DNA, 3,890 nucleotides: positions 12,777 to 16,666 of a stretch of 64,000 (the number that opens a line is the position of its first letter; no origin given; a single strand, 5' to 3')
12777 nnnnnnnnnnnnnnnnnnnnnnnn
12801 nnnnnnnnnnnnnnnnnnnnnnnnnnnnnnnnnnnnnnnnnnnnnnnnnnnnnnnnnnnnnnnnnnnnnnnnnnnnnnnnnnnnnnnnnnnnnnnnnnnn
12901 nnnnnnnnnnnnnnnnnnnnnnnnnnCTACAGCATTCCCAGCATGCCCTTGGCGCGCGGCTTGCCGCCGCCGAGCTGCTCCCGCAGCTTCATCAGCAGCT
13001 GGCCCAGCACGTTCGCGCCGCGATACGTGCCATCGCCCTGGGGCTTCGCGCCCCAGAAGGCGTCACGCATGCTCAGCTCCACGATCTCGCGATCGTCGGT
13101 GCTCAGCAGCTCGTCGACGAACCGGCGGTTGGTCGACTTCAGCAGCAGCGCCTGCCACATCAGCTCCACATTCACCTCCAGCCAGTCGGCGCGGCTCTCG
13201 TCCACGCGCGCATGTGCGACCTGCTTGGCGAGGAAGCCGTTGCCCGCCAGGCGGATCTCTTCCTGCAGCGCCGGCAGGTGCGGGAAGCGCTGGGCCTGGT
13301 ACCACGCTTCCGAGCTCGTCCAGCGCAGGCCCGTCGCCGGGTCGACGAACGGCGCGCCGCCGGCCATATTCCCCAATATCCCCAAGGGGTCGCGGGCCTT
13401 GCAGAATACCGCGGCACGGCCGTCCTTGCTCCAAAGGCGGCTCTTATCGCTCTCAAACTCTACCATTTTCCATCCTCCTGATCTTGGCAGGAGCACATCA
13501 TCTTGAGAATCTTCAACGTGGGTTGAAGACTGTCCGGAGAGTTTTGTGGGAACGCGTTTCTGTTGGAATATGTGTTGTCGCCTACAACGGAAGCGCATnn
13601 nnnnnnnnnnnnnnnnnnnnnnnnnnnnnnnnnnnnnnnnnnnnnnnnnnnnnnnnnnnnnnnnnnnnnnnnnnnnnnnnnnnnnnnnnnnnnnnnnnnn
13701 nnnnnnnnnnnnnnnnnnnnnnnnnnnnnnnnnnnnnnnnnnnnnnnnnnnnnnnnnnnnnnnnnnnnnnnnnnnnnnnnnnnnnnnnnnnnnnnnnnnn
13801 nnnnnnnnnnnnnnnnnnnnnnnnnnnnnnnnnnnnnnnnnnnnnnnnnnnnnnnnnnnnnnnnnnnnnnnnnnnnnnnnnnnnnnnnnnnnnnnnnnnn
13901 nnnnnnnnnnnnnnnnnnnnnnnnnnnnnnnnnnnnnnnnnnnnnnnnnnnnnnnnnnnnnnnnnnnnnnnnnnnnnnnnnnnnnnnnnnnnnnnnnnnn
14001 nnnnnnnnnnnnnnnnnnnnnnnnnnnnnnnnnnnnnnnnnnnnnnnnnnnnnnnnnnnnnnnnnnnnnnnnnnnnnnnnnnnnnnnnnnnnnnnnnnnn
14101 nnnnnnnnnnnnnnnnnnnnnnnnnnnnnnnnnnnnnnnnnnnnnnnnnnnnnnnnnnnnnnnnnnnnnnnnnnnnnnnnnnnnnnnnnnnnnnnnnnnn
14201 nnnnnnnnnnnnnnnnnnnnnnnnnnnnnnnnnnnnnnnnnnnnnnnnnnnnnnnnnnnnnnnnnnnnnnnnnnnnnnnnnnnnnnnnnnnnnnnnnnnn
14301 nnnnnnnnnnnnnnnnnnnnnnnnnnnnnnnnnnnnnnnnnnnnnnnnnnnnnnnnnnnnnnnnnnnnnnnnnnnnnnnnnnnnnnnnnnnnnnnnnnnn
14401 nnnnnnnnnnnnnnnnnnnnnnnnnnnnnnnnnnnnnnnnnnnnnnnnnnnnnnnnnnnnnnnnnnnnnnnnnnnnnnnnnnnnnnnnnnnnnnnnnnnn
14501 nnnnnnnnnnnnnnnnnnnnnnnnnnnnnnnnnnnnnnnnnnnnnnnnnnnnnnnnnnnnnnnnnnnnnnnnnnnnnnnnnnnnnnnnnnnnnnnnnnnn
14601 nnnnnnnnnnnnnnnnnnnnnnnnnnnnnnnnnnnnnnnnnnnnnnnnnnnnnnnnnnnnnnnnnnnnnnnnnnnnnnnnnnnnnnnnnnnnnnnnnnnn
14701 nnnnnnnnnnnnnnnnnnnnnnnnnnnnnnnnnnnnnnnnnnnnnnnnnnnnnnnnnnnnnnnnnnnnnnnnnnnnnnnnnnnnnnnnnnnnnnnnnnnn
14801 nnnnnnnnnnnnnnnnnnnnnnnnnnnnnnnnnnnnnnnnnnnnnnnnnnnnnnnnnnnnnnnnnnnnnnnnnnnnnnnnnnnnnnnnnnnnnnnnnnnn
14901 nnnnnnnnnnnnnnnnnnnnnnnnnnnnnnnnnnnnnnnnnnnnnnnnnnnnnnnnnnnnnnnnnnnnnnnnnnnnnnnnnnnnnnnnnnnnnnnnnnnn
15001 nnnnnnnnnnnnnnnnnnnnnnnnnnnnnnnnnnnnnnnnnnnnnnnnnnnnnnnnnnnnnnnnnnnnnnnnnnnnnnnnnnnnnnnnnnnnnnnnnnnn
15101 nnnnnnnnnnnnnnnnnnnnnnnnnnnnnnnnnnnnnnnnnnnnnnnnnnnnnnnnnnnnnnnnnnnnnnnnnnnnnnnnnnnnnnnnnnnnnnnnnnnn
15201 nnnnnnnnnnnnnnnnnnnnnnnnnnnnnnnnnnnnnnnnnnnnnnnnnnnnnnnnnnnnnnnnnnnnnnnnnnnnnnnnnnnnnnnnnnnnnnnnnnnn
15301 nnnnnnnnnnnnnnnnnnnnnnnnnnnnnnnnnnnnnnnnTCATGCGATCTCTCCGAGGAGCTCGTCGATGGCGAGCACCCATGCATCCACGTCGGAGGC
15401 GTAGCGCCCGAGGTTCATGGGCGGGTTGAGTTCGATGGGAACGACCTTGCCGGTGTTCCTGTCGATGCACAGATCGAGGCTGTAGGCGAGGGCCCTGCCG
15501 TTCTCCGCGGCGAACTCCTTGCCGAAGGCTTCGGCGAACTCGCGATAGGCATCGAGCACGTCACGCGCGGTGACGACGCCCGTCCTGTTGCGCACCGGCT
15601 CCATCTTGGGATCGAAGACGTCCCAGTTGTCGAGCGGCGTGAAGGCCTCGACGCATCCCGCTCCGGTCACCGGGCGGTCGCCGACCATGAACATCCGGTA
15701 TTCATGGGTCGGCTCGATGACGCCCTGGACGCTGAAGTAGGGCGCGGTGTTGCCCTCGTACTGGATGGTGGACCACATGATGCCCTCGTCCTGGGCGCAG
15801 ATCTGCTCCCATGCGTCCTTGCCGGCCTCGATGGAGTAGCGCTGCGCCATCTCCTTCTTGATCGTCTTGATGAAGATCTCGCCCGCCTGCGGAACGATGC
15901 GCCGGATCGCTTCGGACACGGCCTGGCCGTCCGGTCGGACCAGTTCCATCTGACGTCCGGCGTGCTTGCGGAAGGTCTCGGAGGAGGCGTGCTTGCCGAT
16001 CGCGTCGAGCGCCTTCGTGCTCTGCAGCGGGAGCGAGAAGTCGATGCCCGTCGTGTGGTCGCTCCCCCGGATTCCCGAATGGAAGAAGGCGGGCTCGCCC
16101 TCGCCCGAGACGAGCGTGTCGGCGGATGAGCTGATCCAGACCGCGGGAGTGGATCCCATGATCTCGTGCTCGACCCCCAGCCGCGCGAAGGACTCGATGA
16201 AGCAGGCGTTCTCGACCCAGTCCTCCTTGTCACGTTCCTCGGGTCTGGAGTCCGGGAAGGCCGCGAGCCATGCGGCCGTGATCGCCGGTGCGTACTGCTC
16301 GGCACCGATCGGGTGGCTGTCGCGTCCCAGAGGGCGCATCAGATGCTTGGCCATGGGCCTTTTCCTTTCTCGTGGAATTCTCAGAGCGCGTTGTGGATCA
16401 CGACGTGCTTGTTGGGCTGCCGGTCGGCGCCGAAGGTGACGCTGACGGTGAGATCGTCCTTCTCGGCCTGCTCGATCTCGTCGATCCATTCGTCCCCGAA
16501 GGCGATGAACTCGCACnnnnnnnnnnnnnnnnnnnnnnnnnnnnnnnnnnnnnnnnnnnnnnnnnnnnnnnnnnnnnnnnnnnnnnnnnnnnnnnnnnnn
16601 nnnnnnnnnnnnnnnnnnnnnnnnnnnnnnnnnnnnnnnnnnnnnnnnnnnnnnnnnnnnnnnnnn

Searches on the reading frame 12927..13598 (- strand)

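Call 18: search_protein_families(library=pfam, proteins=[window:12927-13598:-], max_evalue=0.01)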
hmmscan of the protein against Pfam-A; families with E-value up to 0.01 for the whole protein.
window:12927-13598:- (223 aa): 1 family
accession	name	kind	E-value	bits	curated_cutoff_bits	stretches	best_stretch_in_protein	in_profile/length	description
PF08719.17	NADAR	-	1e-21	78.3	35.1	1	65-209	2-162/163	NADAR domain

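Call 49: search_protein_families(library=ncbifam, proteins=[window:12927-13598:-], max_evalue=0.01)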
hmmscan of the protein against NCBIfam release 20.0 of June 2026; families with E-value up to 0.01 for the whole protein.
window:12927-13598:- (223 aa): 2 families
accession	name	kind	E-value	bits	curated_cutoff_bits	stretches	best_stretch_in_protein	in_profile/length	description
NF053876.1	DS32_2_antiphage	equivalog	1.9e-36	124.9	240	1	62-210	8-156/181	NADAR family anti-phage protein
TIGR02464.1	ribofla_fusion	equivalog_domain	1.6e-18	67.4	73.7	1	89-209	24-152/153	riboflavin biosynthesis intermediates N-glycosidase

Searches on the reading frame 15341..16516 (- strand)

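Call 18: search_protein_families(library=pfam, proteins=[window:15341-16516:-], max_evalue=0.01)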
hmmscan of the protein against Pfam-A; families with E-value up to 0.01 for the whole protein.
window:15341-16516:- (391 aa): 1 family
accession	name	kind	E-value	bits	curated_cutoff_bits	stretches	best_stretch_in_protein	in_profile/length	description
PF14243.11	R2K_3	-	0.003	18.2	26.3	0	259-380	75-166/169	ATP-grasp domain, R2K clade family 3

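Call 51: search_protein_families(library=phrogs, proteins=[window:15341-16516:-], max_evalue=0.01)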
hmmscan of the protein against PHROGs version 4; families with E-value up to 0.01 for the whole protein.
window:15341-16516:- (391 aa): 0 families
